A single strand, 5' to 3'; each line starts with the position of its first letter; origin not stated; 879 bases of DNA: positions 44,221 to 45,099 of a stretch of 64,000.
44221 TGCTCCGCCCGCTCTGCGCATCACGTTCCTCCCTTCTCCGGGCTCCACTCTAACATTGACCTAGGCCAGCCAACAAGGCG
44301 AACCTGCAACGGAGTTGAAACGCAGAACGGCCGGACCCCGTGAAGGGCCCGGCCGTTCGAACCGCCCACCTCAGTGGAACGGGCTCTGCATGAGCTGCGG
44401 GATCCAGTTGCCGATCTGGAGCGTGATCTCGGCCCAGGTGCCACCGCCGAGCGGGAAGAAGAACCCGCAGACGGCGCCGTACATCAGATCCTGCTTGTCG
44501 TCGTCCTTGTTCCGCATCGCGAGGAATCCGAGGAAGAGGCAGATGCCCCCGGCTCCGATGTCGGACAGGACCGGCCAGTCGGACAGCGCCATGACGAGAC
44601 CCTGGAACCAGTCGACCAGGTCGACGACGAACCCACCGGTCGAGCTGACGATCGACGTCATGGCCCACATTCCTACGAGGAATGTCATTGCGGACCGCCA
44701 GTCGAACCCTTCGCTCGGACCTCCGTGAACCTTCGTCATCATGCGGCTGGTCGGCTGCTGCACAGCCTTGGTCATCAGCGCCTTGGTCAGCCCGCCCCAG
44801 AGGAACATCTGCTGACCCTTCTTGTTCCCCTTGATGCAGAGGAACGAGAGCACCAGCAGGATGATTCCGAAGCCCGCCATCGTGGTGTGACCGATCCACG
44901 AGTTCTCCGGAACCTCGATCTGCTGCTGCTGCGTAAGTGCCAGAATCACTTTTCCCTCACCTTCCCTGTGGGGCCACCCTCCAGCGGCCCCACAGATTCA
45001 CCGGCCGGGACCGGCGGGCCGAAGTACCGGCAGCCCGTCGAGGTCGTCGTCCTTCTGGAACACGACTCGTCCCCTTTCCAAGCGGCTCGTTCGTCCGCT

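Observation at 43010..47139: kil/kor-like module: GntR regulator divergent from membrane proteins plus a split SLT + NlpC/P60 wall-hydrolase pair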

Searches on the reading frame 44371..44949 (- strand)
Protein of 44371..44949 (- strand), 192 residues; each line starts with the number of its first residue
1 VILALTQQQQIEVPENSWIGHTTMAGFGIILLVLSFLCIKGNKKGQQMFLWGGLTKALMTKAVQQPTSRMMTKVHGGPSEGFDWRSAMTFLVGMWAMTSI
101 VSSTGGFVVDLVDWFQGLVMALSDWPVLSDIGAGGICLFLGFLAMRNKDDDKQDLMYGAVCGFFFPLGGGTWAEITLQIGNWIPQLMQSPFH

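Call 4: search_protein_families(library=pfam, proteins=[window:44371-44949:-], max_evalue=0.01)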
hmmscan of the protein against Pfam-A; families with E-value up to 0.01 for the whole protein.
window:44371-44949:- (192 aa): 0 families

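Call 9: search_protein_families(library=phrogs, proteins=[window:44371-44949:-], max_evalue=0.001)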
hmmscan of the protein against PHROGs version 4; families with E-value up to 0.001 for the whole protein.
window:44371-44949:- (192 aa): 0 families

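Call 16: search_protein_families(library=ncbifam, proteins=[window:44371-44949:-], max_evalue=0.01)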
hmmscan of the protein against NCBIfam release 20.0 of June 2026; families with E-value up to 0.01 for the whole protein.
window:44371-44949:- (192 aa): 0 families

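Call 17: search_protein_families(library=padloc, proteins=[window:44371-44949:-], max_evalue=0.01)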
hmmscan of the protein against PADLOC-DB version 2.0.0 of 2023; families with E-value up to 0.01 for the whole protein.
window:44371-44949:- (192 aa): 0 families

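Call 21: find_homologous_proteins(query=window:44371-44949:-, max_evalue=0.01)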
Query window:44371-44949:- (192 aa): 42 proteins with E <= 0.01 among 92 candidates.
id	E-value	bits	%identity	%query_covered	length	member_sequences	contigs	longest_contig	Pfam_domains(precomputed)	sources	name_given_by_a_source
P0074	5.3e-122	423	96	100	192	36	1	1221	-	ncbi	-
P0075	4.5e-104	364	86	98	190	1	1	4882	-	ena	-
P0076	4.0e-100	351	79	99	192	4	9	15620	-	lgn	-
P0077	6.9e-92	325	73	100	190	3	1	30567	-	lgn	-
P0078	4.2e-91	322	77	98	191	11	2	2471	-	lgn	-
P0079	1.5e-90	320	76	98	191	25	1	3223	-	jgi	jgi:hypothetical protein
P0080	1.8e-88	313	76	98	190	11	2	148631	-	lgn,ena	-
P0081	2.1e-87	310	76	98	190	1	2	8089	-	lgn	-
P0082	1.1e-86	308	71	100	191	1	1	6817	-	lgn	-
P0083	1.0e-85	304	72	91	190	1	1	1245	-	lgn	-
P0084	2.0e-85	303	73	98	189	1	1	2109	-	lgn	-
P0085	1.0e-84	301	71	98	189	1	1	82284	-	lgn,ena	-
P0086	1.2e-84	301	70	98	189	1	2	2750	-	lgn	-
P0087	2.7e-84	300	74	95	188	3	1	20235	-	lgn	-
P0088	1.1e-83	298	72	98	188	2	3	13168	-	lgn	-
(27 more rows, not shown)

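Call 39: predict_structure(alignment_id=A3)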
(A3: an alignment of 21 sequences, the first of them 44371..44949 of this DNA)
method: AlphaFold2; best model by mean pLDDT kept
length: 192 residues; sequences in the alignment: 21
mean_pLDDT: 75.2   pTM: 0.70
mean pLDDT of the five models: 75.2, 69.1, 68.8, 63.6, 63.1
residues with pLDDT >= 90: 5; 70-90: 124; 50-70: 48; < 50: 15
segments of 3 or more residues with pLDDT < 50: 1-9, 14-16
pLDDT, mean of each block of 10 residues (from residue 1): 44 50 75 88 85 87 87 81 87 86 68 73 70 81 83 89 73 66 64 46
secondary structure, 60 per line:
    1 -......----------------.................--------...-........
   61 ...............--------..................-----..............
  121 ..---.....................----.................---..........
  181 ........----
elements in order: H2-7 H24-40 H53-75 H84-101 H107-122 H126-146 H151-167 H171-188

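Call 47: fold_search(model_id=the predicted structure, library=pdb)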
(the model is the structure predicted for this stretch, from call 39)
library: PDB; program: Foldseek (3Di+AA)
matches with E <= 10: 106; with E <= 0.001: 0
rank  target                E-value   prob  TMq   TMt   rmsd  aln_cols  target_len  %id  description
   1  7a0y_B                1.4e+00  0.07  0.18  0.11  17.2       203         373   13  Structure of dimeric sodium proton antiporter NhaA K300R variant, at pH 8.2, crystallized with chimeric Fab antibodies (released 2022-02-23)
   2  4dzv_A                2.5e+00  0.04  0.16  0.16  17.3       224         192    9  Complex of 4-alpha/beta bound to gp41-5 (released 2012-05-02)
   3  7z6h_D                2.5e+00  0.04  0.15  0.11  19.7       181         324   12  Structure of DNA-bound human RAD17-RFC clamp loader and 9-1-1 checkpoint clamp (released 2022-05-04)
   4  9nsu_B                2.8e+00  0.05  0.16  0.13  14.6       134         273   16  Bacterial Pictet-Spenglerase KslB in complex with product of L-Trp and succinic semialdehyde (released 2025-04-23)
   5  9ddp_D                2.9e+00  0.03  0.13  0.12  24.0       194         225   13  E. coli TonB-ExbBD TonB bound to ExbB chain E (released 2025-07-09)
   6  6zdw_BBB              2.9e+00  0.03  0.15  0.17  14.1       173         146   10  Crystal structure of the ribonuclease core of R3B2 (released 2021-03-31)
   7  7w7e_R                3.2e+00  0.02  0.15  0.11  19.8       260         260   13  Cryo-EM structure of the alpha2A adrenergic receptor GoA signaling complex bound to a biased agonist (released 2022-09-28)
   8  6bzd_B                3.4e+00  0.05  0.20  0.17  15.8       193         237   10  Structure of 14-3-3 gamma R57E mutant bound to GlcNAcylated peptide (released 2018-05-09)
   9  2xra_A                3.4e+00  0.04  0.16  0.15  20.0       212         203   10  crystal structure of the HK20 Fab in complex with a gp41 mimetic 5- Helix (released 2010-12-15)
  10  6o7i_B                3.6e+00  0.06  0.19  0.23  12.7       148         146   12  Cryo-EM structure of Csm-crRNA-target RNA ternary bigger complex in complex with cA4 in type III-A CRISPR-Cas system (released 2019-07-31)
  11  6qzr_A                3.6e+00  0.05  0.18  0.16  16.0       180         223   10  14-3-3 sigma in complex with FOXO1 pT24 peptide (released 2019-07-31)
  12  3mfn_B                3.7e+00  0.05  0.16  0.22  14.0       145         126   19  Dfer_2879 protein of unknown function from Dyadobacter fermentans (released 2010-04-14)
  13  7vly_D                3.9e+00  0.03  0.15  0.12  18.9       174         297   11  Cryo-EM structure of Listeria monocytogenes man-PTS complexed with pediocin PA-1 (released 2021-12-01)
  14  2ycx_B                3.9e+00  0.02  0.14  0.10  22.2       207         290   15  TURKEY BETA1 ADRENERGIC RECEPTOR WITH STABILISING MUTATIONS AND BOUND ANTAGONIST CYANOPINDOLOL (released 2011-06-01)
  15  8rrk_A                4.1e+00  0.03  0.19  0.17  23.0       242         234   11  14-3-3 sigma complexed with an optimized phosphopeptide (released 2025-02-12)
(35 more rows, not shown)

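Call 102: search_dna_similar(query=window:44371-44949:-, collection=plasmids, mode=protein, max_rows=10, max_evalue=1)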
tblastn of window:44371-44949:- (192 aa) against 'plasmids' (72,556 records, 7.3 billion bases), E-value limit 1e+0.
No match.

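Call 115: search_solved_structures(query=A3, max_evalue=1)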
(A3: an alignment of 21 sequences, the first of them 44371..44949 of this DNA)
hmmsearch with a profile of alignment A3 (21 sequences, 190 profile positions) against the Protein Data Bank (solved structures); distinct sequences matched with E-value up to 1: 1.
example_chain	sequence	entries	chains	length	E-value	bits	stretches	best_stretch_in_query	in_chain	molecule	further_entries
3ees_A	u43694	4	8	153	0.46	13.5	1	13-85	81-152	Probable pyrophosphohydrolase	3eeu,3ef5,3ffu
